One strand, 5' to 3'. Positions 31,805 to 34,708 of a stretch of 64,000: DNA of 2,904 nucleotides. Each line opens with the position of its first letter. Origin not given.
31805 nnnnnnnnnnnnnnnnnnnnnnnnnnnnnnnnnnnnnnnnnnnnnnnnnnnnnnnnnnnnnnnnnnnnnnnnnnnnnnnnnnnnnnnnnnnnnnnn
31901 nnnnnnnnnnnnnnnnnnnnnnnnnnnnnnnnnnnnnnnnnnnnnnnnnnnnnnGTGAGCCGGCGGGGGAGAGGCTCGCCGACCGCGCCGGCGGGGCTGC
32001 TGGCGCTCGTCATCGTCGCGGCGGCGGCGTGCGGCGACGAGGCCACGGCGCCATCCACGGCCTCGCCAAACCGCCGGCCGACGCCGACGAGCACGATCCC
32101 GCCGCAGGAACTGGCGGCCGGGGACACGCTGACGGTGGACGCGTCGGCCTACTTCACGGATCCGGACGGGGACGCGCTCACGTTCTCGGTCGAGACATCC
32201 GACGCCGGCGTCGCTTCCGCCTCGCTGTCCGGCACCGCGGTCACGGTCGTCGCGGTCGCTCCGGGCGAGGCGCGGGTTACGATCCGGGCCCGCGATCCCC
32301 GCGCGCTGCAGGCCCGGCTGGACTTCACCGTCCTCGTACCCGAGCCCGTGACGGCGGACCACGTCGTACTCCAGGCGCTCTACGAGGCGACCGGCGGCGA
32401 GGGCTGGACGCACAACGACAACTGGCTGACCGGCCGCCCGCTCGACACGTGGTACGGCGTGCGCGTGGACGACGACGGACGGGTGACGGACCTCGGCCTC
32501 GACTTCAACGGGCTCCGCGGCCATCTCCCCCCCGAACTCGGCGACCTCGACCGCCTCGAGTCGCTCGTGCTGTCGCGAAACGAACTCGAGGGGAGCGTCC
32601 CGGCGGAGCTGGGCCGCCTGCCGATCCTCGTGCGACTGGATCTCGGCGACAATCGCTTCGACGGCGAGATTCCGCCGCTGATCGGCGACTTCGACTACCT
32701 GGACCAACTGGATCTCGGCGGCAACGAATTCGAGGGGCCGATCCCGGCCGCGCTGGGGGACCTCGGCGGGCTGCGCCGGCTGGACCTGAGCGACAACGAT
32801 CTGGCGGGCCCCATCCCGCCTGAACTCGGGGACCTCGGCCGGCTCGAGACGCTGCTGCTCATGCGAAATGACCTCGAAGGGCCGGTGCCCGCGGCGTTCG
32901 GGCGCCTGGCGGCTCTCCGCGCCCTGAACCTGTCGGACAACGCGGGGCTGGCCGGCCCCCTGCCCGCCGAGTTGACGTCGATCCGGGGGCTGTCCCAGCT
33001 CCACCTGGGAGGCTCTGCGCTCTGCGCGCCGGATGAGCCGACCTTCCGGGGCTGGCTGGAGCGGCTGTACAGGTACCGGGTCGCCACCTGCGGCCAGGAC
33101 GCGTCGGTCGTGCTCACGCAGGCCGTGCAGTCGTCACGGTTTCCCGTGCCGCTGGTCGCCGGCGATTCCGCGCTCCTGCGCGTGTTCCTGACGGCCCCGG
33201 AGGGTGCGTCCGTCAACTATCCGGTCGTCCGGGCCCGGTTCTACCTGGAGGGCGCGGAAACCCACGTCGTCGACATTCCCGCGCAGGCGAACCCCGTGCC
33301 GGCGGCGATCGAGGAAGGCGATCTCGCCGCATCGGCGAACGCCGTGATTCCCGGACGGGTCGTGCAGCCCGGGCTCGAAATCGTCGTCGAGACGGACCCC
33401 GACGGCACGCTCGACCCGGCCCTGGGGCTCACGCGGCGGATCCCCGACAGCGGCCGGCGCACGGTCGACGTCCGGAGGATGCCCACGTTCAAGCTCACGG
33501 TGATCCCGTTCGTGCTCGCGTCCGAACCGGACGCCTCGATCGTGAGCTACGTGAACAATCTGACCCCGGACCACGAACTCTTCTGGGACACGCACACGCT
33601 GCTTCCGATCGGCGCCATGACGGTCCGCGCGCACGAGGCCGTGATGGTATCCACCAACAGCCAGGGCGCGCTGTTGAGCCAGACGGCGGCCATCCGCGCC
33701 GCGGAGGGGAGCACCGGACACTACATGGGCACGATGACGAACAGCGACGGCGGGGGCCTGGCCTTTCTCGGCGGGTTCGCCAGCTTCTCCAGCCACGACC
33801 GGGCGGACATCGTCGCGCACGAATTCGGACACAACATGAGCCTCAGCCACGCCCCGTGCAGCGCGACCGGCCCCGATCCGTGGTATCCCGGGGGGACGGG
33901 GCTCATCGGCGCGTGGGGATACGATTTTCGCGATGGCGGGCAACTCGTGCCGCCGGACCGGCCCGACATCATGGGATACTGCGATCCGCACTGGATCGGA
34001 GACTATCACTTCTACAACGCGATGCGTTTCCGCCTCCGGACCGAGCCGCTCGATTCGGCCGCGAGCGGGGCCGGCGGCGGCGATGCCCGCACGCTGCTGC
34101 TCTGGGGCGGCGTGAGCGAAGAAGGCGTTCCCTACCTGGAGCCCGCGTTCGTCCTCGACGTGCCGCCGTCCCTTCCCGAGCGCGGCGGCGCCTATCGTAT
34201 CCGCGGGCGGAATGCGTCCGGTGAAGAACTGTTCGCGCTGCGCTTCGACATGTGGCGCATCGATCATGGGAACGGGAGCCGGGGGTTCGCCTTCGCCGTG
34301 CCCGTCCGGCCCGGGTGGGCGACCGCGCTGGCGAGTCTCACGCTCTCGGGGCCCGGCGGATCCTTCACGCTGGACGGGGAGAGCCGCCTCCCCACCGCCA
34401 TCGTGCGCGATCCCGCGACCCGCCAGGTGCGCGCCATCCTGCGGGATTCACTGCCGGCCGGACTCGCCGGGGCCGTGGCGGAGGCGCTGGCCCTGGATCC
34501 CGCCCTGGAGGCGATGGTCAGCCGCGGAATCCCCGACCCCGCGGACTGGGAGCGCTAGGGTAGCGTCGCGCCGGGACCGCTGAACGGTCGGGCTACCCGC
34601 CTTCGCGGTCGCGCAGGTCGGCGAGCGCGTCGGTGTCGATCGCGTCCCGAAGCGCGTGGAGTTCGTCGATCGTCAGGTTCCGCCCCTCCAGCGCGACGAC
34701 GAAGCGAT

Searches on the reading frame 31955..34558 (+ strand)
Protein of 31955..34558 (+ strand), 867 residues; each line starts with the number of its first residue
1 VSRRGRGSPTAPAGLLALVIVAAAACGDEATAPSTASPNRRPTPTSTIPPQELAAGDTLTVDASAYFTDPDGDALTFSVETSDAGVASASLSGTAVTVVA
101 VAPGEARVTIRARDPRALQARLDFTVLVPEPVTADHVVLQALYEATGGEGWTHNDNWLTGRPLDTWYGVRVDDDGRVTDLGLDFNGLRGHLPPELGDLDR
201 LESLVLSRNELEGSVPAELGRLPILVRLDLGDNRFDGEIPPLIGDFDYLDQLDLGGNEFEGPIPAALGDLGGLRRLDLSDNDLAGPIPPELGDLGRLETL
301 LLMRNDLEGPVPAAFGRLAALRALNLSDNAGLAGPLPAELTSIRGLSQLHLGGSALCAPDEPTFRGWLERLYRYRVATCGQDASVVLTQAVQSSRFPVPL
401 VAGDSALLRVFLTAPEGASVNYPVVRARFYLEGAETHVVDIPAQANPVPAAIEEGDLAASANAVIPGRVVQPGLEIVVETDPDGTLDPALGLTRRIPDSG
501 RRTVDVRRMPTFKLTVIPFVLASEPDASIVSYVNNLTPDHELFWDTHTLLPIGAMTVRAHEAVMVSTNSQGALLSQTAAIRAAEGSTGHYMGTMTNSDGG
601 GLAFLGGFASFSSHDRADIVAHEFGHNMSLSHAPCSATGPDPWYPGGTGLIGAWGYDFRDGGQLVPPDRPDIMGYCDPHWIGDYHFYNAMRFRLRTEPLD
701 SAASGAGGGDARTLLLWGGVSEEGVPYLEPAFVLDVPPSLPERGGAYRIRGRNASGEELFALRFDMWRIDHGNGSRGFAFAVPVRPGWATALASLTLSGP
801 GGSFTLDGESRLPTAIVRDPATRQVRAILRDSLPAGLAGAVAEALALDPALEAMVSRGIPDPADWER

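Call 90: search_protein_families(library=pfam, proteins=[window:31955-34558:+], max_evalue=0.00001)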
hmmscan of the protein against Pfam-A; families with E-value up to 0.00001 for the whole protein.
window:31955-34558:+ (867 aa): 4 families
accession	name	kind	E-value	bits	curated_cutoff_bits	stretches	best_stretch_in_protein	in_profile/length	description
PF00560.39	LRR_1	-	6.6e-18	61.4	20.6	0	273-294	2-23/23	Leucine Rich Repeat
PF13855.12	LRR_8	-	1.2e-16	60.7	27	0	177-235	3-61/61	Leucine rich repeat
PF23598.1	LRR_14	-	8.3e-10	38.4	40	0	241-351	16-124/353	Leucine-rich repeat region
PF12799.13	LRR_4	-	5.7e-07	30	27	0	200-240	2-40/44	Leucine Rich repeats (2 copies)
